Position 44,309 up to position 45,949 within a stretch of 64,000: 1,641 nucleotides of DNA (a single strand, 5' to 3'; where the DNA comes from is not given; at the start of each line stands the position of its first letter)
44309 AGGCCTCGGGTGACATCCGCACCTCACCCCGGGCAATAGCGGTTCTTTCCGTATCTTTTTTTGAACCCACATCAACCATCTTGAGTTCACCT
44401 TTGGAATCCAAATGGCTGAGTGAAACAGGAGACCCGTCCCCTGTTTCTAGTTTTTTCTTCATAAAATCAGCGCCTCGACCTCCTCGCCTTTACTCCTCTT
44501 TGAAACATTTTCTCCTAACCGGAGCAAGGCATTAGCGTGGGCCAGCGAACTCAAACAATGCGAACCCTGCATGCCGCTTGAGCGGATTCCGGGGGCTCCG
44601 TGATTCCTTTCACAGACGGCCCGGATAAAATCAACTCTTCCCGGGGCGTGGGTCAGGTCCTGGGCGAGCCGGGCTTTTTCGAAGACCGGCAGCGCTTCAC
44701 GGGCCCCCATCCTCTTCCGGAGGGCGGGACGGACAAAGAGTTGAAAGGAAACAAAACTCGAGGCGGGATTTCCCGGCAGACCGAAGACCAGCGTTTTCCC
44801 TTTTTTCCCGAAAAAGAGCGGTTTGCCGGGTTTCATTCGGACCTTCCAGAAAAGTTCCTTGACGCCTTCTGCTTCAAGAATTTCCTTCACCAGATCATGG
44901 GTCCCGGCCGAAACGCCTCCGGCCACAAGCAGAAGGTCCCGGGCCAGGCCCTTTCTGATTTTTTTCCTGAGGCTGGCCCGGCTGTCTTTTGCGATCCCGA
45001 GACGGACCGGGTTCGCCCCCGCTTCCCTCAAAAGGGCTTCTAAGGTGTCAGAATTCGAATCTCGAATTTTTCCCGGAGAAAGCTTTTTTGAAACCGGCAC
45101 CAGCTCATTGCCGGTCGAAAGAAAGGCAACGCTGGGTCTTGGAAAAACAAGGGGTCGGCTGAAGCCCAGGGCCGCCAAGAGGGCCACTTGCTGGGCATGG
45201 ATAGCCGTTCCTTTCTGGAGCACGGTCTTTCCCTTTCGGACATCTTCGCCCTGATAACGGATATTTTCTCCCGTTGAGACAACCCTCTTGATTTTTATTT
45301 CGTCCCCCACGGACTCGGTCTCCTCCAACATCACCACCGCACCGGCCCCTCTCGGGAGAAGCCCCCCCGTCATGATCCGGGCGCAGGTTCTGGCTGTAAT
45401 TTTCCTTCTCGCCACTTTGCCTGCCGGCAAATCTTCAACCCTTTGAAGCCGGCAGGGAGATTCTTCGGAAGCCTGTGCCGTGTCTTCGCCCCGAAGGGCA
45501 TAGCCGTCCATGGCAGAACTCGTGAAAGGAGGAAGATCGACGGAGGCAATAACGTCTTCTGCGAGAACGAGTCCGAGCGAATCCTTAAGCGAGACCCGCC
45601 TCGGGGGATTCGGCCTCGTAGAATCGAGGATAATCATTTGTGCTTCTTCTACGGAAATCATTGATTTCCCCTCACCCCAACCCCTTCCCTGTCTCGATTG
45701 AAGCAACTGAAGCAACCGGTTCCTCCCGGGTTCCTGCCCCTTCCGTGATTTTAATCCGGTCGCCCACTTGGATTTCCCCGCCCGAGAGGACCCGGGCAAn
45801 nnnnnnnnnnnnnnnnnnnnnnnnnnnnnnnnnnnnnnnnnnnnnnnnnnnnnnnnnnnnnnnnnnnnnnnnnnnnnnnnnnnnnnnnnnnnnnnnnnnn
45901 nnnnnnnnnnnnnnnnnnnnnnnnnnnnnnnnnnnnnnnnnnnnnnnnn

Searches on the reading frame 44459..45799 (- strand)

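Call 71: search_protein_families(library=pfam, proteins=[window:44459-45799:-], max_evalue=0.00001)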
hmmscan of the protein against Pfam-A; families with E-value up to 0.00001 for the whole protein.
window:44459-45799:- (446 aa): 3 families
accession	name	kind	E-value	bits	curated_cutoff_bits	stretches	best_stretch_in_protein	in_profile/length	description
PF03453.22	MoeA_N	-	4.2e-49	166.7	30.8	1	48-212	1-160/160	MoeA N-terminal region (domain I and II)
PF00994.29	MoCF_biosynth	-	3.4e-32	111.6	26.6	1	226-362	2-144/144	Probable molybdopterin binding domain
PF03454.20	MoeA_C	-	2.6e-15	56.8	22.1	1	375-445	1-71/72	MoeA C-terminal region (domain IV)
